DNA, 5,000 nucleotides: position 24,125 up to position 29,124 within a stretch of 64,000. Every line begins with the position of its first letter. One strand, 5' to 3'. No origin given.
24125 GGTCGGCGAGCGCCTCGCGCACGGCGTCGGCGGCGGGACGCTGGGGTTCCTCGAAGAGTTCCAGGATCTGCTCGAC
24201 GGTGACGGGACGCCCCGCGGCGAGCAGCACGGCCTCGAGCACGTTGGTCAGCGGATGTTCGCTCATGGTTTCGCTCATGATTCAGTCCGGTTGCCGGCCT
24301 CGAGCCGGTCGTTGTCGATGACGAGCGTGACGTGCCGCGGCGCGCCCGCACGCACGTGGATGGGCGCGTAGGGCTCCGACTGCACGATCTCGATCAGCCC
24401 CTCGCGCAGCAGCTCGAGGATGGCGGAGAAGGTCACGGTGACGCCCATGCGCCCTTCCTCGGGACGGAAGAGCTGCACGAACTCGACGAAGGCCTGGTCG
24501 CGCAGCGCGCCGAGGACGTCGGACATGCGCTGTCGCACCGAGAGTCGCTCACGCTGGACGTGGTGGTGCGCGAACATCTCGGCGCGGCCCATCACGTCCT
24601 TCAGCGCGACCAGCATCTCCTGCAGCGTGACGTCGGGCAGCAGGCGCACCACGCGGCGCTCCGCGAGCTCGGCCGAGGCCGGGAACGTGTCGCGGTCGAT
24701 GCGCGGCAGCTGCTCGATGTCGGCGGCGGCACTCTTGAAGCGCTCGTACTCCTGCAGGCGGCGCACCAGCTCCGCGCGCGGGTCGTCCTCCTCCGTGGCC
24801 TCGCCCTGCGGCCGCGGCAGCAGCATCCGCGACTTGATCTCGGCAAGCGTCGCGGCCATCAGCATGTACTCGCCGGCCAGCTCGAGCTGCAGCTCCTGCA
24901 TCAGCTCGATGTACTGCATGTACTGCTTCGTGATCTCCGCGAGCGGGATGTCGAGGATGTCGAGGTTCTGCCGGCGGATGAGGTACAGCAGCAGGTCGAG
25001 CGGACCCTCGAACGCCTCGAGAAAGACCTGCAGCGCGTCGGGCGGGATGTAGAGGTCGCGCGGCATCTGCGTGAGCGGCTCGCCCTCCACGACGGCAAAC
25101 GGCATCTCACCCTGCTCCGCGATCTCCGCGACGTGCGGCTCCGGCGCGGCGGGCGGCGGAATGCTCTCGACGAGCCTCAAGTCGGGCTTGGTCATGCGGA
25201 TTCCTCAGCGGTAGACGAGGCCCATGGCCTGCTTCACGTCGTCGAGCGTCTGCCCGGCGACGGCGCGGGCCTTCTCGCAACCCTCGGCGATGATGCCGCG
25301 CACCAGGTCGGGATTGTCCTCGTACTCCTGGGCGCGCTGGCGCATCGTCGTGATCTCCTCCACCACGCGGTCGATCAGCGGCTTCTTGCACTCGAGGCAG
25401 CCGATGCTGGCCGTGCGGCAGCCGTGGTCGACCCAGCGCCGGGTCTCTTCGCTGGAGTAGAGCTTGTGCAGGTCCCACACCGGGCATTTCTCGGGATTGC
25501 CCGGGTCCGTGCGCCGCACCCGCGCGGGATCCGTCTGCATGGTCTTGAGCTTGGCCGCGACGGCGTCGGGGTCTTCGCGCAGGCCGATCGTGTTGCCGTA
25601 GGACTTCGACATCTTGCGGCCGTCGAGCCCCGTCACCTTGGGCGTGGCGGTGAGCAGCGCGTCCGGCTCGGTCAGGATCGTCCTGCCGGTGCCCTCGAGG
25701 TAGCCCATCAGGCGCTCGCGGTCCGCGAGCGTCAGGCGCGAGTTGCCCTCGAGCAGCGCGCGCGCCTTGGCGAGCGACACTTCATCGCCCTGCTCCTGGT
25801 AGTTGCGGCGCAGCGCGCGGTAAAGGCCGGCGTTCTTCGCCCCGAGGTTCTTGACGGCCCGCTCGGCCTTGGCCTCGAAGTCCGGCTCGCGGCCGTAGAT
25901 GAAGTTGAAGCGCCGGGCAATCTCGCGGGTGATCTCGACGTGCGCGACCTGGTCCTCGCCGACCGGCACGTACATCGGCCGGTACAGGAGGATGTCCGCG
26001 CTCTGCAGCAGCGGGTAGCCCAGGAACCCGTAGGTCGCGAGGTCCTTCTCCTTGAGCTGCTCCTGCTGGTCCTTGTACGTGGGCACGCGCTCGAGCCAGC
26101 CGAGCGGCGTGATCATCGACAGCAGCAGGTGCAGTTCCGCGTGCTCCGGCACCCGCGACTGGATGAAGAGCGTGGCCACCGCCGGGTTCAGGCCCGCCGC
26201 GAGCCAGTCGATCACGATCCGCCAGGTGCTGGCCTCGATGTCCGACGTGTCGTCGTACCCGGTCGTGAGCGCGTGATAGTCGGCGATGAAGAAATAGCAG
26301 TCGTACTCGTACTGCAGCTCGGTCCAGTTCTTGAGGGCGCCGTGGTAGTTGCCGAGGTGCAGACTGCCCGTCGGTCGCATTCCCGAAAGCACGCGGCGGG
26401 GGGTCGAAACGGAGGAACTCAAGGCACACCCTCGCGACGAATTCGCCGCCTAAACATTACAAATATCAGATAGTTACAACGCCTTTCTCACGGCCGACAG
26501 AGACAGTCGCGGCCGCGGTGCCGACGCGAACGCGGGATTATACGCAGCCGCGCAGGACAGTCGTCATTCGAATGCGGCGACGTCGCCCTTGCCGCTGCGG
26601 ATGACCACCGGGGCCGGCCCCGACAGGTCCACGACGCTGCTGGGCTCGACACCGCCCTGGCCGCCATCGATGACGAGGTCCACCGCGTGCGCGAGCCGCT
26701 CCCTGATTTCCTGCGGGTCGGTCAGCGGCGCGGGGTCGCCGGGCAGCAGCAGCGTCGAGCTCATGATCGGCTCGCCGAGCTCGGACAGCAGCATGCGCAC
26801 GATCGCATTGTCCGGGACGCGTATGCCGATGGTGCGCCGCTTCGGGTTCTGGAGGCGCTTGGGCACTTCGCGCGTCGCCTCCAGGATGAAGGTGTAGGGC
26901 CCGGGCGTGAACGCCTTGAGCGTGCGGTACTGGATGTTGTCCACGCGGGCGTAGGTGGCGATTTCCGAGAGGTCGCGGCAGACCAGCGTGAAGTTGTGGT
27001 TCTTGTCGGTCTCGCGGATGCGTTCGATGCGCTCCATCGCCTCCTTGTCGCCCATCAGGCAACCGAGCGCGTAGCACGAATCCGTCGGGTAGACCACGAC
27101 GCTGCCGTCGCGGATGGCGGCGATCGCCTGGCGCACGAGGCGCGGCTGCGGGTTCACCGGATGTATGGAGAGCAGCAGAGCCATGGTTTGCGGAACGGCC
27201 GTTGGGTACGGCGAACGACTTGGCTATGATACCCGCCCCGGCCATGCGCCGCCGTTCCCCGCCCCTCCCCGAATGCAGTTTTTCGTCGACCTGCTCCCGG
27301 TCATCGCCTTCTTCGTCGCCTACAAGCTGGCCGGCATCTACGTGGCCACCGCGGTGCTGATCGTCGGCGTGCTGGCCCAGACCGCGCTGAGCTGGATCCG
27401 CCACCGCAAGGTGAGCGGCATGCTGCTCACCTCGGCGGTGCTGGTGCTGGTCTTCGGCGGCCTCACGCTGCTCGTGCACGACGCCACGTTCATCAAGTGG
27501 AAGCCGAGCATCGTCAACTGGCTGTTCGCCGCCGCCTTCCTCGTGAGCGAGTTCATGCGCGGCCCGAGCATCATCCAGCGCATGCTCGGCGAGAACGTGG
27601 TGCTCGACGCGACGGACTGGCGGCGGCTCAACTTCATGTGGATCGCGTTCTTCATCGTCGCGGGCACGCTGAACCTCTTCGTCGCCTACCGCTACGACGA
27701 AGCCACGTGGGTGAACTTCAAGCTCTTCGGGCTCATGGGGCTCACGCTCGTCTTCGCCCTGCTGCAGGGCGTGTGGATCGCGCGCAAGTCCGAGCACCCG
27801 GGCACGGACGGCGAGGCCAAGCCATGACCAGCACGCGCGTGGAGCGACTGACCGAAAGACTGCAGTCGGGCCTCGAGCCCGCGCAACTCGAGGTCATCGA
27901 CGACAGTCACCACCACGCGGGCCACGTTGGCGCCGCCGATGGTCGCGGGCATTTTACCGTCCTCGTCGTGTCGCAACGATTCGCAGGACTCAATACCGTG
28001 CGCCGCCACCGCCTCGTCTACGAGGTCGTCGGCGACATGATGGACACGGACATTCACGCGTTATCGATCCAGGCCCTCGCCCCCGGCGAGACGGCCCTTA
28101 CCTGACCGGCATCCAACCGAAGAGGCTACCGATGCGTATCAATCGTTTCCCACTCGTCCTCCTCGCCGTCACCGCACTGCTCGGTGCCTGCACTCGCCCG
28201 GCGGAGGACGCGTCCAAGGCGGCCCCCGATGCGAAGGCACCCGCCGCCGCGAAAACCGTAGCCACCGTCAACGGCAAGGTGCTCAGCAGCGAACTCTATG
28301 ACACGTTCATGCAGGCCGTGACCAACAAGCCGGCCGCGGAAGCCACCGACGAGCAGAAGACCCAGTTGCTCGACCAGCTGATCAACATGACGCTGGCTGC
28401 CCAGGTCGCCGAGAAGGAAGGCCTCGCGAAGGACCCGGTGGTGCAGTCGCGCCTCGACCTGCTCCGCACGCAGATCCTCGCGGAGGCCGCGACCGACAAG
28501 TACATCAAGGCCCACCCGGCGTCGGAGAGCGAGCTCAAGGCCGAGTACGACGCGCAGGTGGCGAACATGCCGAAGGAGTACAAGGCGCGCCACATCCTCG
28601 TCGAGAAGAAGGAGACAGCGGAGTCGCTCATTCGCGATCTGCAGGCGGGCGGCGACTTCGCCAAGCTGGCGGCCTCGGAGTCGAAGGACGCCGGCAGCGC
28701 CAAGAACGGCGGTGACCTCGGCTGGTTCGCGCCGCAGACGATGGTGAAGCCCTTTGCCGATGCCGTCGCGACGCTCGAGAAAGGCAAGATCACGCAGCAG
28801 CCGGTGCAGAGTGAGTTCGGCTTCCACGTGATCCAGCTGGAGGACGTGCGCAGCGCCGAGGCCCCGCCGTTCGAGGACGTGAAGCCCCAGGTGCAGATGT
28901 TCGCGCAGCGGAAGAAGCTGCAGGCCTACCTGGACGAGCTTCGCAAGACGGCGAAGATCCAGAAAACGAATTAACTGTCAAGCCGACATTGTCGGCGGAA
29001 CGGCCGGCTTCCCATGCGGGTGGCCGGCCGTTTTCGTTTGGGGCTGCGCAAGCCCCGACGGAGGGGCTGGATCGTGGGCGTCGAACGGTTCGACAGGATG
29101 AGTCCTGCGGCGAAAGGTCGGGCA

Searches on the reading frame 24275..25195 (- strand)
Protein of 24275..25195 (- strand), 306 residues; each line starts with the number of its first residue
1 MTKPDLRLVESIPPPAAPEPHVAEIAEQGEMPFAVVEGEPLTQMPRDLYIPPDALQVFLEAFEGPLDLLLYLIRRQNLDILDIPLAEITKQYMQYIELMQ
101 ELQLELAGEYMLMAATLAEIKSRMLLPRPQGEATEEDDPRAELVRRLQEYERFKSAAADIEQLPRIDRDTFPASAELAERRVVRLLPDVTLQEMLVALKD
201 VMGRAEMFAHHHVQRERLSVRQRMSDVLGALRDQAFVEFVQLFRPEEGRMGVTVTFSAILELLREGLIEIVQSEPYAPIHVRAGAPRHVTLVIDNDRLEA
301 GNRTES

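Call 25: search_protein_families(library=pfam, max_evalue=0.01, proteins=[window:24275-25195:-])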
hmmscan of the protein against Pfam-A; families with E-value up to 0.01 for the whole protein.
window:24275-25195:- (306 aa): 2 families
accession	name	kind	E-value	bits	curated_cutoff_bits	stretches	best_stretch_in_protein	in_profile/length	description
PF02616.19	SMC_ScpA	-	2.2e-32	113.4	24.6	1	72-281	1-229/232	Segregation and condensation protein ScpA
PF04824.21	Rad21_Rec8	-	0.00012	21.7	22.7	1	255-284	23-52/55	Conserved region of Rad21 / Rec8 like protein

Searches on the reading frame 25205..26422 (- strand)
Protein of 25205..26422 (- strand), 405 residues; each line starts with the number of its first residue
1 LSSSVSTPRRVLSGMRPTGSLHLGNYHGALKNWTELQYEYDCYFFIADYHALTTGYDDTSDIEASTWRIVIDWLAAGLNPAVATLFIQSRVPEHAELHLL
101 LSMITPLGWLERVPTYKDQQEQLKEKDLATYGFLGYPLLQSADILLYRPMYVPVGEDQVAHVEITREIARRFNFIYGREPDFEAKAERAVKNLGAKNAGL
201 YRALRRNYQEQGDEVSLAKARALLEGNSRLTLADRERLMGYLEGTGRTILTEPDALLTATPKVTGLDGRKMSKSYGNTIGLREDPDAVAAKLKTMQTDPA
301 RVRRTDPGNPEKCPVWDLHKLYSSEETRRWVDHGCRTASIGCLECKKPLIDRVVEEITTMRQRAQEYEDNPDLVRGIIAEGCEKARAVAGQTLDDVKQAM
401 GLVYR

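Call 25: search_protein_families(library=pfam, max_evalue=0.01, proteins=[window:25205-26422:-])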
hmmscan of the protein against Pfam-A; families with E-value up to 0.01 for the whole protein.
window:25205-26422:- (405 aa): 1 family
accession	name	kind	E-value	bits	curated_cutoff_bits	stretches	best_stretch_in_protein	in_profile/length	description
PF00579.31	tRNA-synt_1b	-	6.3e-60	203.4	21.1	2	8-173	5-175/292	tRNA synthetases class I (W and Y)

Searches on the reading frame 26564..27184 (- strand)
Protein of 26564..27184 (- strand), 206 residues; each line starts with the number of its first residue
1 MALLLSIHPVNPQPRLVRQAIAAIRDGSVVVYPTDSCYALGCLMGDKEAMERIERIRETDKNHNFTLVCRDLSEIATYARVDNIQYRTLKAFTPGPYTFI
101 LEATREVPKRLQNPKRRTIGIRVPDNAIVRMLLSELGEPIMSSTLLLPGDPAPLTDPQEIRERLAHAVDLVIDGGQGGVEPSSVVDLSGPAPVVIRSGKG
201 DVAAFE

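Call 25: search_protein_families(library=pfam, max_evalue=0.01, proteins=[window:26564-27184:-])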
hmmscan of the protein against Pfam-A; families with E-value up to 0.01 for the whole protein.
window:26564-27184:- (206 aa): 1 family
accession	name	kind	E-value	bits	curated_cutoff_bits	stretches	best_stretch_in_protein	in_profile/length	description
PF01300.24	Sua5_yciO_yrdC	-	8.1e-49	166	25.1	1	23-198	2-178/178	Telomere recombination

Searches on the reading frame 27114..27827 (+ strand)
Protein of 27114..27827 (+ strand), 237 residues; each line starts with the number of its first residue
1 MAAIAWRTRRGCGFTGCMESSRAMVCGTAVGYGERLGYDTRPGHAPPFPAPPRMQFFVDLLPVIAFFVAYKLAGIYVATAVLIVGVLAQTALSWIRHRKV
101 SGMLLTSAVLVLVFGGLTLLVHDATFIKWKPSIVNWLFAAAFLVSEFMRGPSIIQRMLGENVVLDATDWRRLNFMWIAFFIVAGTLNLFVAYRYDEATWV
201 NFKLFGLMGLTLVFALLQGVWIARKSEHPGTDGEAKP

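Call 25: search_protein_families(library=pfam, max_evalue=0.01, proteins=[window:27114-27827:+])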
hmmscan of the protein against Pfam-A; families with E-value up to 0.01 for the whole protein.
window:27114-27827:+ (237 aa): 1 family
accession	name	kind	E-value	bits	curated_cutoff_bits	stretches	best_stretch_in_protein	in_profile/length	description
PF04279.20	IspA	-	5.3e-63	212.8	28.7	1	54-227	1-174/176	Intracellular septation protein A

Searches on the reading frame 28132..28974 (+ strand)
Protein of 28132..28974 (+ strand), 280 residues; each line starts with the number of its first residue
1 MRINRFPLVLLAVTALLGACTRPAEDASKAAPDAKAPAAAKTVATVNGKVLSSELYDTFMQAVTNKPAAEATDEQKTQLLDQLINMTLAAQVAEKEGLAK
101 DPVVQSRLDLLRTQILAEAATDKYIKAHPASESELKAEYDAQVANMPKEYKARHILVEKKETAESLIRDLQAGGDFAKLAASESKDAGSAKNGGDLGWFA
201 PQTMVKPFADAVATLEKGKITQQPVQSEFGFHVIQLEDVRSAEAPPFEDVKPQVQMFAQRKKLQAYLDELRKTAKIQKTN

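Call 25: search_protein_families(library=pfam, max_evalue=0.01, proteins=[window:28132-28974:+])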
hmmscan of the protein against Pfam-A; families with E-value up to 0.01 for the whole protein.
window:28132-28974:+ (280 aa): 5 families
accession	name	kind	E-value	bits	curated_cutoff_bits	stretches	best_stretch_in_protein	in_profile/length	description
PF13616.12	Rotamase_3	-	8.4e-25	88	22.5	1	146-239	12-115/116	PPIC-type PPIASE domain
PF00639.27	Rotamase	-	1.5e-21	77.6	21.7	1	158-238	17-97/97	PPIC-type PPIASE domain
PF13145.12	Rotamase_2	-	3.6e-17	63.7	27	1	131-252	2-121/121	PPIC-type PPIASE domain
PF13623.11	SurA_N_2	-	0.00046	20.5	28.5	1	40-98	40-108/145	SurA-like N-terminal domain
PF13624.11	SurA_N_3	-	0.00068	19.9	27.2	1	41-99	39-107/162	SurA-like N-terminal domain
